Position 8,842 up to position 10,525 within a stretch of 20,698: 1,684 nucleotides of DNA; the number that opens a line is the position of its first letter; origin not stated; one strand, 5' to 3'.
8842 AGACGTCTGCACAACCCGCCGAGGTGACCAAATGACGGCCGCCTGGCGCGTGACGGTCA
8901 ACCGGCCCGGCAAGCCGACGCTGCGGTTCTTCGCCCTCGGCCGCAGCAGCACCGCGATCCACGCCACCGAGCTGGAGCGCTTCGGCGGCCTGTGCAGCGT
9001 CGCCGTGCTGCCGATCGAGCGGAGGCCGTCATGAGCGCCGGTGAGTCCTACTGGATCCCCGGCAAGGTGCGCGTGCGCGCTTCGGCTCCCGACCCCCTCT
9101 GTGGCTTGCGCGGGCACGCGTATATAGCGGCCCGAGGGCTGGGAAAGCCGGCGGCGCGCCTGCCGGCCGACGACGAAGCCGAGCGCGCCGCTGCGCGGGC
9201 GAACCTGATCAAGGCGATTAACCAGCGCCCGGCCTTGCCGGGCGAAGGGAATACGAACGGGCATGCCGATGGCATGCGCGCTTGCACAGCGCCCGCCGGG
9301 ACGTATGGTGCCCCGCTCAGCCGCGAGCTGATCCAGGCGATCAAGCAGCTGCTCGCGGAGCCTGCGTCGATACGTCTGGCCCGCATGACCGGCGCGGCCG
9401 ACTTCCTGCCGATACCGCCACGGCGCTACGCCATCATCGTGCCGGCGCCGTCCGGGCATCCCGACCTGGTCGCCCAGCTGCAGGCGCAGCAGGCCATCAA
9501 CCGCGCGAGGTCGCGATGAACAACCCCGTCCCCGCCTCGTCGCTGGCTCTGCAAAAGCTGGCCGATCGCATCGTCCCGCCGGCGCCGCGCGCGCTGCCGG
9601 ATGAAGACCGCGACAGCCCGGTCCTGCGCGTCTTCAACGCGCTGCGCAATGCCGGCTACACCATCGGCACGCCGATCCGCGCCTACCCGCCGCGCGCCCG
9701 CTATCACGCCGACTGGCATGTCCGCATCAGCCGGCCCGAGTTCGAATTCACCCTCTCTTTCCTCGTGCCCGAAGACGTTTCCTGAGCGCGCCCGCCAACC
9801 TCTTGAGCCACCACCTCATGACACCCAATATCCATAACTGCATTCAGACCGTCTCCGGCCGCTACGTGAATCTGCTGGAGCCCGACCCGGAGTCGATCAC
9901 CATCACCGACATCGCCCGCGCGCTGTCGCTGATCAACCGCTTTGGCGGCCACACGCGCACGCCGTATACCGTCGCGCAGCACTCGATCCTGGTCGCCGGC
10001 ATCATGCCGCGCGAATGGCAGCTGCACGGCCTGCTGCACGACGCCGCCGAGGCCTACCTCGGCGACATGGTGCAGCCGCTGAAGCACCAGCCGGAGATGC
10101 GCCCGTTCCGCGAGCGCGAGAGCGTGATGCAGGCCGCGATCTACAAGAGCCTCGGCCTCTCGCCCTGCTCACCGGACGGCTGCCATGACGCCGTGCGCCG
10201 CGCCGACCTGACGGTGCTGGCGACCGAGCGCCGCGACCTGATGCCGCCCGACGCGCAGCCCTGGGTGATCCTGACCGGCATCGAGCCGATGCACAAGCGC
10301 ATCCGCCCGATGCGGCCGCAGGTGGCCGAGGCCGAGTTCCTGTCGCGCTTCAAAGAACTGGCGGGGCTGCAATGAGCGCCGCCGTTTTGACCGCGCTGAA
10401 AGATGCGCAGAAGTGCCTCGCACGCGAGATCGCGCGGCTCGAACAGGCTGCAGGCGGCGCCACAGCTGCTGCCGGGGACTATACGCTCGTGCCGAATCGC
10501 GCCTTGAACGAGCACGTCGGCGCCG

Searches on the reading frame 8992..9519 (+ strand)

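Call 4: search_protein_families(library=pfam, proteins=[window:8992-9519:+], max_evalue=0.1)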
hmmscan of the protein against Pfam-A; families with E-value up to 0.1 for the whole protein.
window:8992-9519:+ (175 aa): 0 families

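Call 5: search_protein_families(library=phrogs, proteins=[window:8992-9519:+], max_evalue=0.1)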
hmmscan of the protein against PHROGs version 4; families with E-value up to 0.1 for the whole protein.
window:8992-9519:+ (175 aa): 1 family
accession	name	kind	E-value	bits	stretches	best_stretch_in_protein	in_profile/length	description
phrog_34087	-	unknown function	0.056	14.7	0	8-70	30-97/101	-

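Call 6: search_protein_families(library=padloc, proteins=[window:8992-9519:+], max_evalue=0.1)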
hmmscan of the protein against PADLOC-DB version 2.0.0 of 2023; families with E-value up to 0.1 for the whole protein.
window:8992-9519:+ (175 aa): 0 families

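Call 7: search_protein_families(library=ncbifam, proteins=[window:8992-9519:+], max_evalue=0.1)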
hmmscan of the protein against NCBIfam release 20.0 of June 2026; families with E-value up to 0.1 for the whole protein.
window:8992-9519:+ (175 aa): 0 families

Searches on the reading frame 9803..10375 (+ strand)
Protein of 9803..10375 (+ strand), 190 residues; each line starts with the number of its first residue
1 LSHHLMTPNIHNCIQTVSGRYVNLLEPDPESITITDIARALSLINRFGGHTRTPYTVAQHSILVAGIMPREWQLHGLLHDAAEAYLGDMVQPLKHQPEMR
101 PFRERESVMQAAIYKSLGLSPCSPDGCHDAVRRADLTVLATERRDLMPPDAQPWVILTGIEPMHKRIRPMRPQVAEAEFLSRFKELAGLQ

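Call 4: search_protein_families(library=pfam, proteins=[window:9803-10375:+], max_evalue=0.1)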
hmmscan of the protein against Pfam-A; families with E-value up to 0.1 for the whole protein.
window:9803-10375:+ (190 aa): 1 family
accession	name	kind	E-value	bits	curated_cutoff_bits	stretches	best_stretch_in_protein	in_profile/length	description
PF12917.13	YfbR-like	-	0.0003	20.9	25.9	1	71-100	56-86/182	5'-deoxynucleotidase YfbR-like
